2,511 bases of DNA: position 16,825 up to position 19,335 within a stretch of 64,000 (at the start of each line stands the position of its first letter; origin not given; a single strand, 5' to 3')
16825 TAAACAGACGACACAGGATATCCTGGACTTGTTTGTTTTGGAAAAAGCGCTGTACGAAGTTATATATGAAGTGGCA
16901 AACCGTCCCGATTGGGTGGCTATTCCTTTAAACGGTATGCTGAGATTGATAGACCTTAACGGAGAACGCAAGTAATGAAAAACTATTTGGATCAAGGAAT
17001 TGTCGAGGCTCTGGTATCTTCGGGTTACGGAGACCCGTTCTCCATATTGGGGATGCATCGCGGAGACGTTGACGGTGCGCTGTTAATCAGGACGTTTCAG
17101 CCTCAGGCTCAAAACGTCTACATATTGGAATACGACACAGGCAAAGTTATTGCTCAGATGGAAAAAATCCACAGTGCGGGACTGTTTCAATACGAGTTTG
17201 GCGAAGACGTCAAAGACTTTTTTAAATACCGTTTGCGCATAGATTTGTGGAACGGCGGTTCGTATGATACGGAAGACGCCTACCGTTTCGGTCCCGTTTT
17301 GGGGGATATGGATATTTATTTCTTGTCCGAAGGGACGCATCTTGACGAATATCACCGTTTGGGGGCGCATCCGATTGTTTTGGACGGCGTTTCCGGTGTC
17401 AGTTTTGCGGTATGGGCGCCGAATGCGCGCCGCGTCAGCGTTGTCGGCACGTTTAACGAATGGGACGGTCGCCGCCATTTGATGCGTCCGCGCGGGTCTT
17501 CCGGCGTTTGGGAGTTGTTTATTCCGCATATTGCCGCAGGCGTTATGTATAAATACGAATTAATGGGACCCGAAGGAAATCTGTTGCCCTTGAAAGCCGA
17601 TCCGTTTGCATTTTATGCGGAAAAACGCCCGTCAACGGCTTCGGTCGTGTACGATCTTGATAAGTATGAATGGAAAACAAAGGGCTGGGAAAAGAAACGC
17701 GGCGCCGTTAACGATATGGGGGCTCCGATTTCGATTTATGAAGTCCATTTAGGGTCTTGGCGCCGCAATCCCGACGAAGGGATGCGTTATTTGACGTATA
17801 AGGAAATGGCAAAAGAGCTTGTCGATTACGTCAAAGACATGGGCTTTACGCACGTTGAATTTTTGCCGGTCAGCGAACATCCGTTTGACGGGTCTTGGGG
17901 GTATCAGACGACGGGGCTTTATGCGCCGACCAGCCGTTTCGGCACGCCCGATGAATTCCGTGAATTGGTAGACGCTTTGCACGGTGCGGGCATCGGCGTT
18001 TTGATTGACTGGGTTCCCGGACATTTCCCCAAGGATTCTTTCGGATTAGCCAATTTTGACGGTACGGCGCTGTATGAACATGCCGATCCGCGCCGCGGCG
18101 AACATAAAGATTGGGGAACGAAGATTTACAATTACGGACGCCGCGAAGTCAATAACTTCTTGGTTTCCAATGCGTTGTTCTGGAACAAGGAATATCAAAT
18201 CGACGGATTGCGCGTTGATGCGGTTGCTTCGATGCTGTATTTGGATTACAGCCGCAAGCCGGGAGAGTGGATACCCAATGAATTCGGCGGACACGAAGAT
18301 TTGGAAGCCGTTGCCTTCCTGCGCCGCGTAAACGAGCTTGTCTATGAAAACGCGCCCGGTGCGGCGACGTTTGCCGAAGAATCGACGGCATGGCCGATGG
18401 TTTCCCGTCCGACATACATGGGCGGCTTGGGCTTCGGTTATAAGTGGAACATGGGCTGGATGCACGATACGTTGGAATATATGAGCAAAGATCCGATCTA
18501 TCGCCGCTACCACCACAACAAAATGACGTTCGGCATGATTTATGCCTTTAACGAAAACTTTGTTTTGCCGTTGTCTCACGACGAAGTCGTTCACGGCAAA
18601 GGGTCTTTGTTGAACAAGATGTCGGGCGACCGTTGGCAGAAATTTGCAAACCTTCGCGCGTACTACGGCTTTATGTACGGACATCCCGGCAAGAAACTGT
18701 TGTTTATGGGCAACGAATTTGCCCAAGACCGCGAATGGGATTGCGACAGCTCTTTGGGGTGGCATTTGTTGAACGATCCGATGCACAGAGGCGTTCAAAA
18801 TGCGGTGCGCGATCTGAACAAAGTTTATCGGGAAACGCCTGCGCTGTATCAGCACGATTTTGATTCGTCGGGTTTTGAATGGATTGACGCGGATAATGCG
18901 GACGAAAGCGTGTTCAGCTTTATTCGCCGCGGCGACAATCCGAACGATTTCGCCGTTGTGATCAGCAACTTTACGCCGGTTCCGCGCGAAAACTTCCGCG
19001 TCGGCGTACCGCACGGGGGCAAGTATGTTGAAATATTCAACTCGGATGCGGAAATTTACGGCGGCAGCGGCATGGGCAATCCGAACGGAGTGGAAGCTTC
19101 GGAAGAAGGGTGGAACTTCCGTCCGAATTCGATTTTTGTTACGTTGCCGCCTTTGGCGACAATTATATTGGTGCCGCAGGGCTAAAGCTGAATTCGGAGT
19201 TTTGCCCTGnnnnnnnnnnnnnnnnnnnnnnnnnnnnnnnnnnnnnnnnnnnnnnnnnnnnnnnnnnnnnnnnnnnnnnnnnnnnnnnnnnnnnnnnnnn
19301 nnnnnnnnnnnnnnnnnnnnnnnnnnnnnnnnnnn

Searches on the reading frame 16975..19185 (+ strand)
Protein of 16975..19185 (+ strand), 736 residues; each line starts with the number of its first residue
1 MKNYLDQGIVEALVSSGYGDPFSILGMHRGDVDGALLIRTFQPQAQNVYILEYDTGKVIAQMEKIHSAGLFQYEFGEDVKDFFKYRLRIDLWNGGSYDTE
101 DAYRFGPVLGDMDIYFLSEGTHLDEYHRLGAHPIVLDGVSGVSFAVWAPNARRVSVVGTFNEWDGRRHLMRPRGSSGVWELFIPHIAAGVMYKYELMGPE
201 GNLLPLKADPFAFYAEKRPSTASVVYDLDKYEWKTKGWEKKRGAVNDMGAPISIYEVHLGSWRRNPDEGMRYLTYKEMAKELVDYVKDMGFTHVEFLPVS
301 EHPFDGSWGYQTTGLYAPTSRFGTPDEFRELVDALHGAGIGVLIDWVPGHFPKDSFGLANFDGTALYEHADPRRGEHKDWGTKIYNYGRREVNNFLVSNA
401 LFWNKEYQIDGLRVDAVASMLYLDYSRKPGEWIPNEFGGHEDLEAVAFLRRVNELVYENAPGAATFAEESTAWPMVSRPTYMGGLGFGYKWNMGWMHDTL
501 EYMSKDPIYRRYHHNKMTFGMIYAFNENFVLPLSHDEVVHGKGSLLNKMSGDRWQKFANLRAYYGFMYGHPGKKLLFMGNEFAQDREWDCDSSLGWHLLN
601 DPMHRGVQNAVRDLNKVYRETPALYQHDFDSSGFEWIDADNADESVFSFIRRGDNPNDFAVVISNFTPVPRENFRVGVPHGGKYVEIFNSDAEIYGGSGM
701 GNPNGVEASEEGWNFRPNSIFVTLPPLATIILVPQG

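Call 65: search_protein_families(library=pfam, proteins=[window:16975-19185:+], max_evalue=0.0001)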
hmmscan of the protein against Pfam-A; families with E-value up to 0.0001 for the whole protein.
window:16975-19185:+ (736 aa): 4 families
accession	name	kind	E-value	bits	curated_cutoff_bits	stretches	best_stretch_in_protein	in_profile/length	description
PF22019.2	GlgB_N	-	6.6e-26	90.7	27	1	9-103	4-94/94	alpha-1,4-glucan branching enzyme GlgB, N-terminal domain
PF02806.24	Alpha-amylase_C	-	9.6e-25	87.2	21.2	1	636-734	1-94/95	Alpha amylase, C-terminal all-beta domain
PF02922.24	CBM_48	-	9.9e-25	87.1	22.4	1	129-212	2-83/83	Carbohydrate-binding module 48 (Isoamylase N-terminal domain)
PF00128.31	Alpha-amylase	-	1.1e-13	51.8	22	1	283-353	25-94/446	Alpha amylase, catalytic domain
